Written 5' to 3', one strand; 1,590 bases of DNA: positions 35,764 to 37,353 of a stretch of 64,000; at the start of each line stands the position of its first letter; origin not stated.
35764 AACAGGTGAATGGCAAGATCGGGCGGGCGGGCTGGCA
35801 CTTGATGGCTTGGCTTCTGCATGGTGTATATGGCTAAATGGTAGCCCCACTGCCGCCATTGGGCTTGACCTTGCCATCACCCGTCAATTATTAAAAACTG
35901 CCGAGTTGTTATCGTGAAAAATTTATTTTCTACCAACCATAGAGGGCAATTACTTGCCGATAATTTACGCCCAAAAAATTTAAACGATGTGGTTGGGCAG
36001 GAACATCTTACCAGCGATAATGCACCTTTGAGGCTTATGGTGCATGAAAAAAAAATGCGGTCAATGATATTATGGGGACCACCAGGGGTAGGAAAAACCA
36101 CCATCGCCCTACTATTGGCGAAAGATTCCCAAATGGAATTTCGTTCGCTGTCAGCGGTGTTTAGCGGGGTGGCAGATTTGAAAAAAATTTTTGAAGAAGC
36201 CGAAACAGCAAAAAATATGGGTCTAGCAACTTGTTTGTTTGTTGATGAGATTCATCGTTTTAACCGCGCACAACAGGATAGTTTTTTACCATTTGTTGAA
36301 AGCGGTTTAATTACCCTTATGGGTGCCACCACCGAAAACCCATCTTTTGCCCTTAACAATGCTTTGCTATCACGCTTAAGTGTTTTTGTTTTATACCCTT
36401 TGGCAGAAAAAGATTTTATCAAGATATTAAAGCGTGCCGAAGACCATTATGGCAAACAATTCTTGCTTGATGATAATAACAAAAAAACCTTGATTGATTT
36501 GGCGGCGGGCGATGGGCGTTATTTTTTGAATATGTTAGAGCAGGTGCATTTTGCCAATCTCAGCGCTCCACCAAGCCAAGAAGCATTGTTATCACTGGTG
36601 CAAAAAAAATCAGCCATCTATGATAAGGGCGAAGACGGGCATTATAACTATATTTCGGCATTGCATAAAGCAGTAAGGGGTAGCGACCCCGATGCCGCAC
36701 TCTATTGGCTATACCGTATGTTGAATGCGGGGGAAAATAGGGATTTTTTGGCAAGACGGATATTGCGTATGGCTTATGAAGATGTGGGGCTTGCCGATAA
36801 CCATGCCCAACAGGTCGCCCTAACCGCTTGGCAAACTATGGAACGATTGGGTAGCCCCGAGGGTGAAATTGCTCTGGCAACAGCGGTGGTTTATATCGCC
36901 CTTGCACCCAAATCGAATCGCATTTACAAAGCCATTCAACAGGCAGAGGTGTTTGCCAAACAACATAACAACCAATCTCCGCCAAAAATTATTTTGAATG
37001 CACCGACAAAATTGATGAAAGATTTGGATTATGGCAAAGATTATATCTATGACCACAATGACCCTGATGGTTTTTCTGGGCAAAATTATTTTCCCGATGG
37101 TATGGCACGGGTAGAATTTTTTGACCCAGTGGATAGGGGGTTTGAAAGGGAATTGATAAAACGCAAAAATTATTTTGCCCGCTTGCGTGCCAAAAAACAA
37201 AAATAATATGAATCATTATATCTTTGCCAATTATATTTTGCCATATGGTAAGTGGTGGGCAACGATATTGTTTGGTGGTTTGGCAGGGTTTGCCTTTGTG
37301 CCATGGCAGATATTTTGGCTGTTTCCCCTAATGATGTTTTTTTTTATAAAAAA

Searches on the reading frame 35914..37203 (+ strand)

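Call 16: search_protein_families(library=pfam, max_evalue=0.001, proteins=[window:35914-37203:+])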
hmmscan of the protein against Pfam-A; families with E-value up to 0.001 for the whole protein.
window:35914-37203:+ (430 aa): 9 families
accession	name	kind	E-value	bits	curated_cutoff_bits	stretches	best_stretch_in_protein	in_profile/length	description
PF12002.13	MgsA_C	-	2.9e-61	206.6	27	1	256-419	1-164/167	MgsA AAA+ ATPase C terminal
PF16193.11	AAA_assoc_2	-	8.4e-17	61.6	34.3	1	182-255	4-81/81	AAA C-terminal domain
PF05496.18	RuvB_N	-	3e-14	53.5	27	1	18-135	1-115/159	Holliday junction DNA helicase RuvB P-loop domain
PF00004.35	AAA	-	5.8e-14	53.1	21.2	1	51-160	1-128/131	ATPase family associated with various cellular activities (AAA)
PF20720.3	nSTAND3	-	8.5e-05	22.7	27.2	1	47-96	16-64/155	Novel STAND NTPase 3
PF07728.20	AAA_5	-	8.8e-05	23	22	0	51-141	2-103/139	AAA domain (dynein-related subfamily)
PF13173.12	AAA_14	-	9.6e-05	22.8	27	1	50-166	4-126/129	AAA domain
PF06068.19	TIP49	-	0.00045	19.9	23.8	1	15-81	14-85/347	TIP49 P-loop domain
PF04851.21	ResIII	-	0.00095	19.5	22.5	0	46-72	21-47/164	Type III restriction enzyme, res subunit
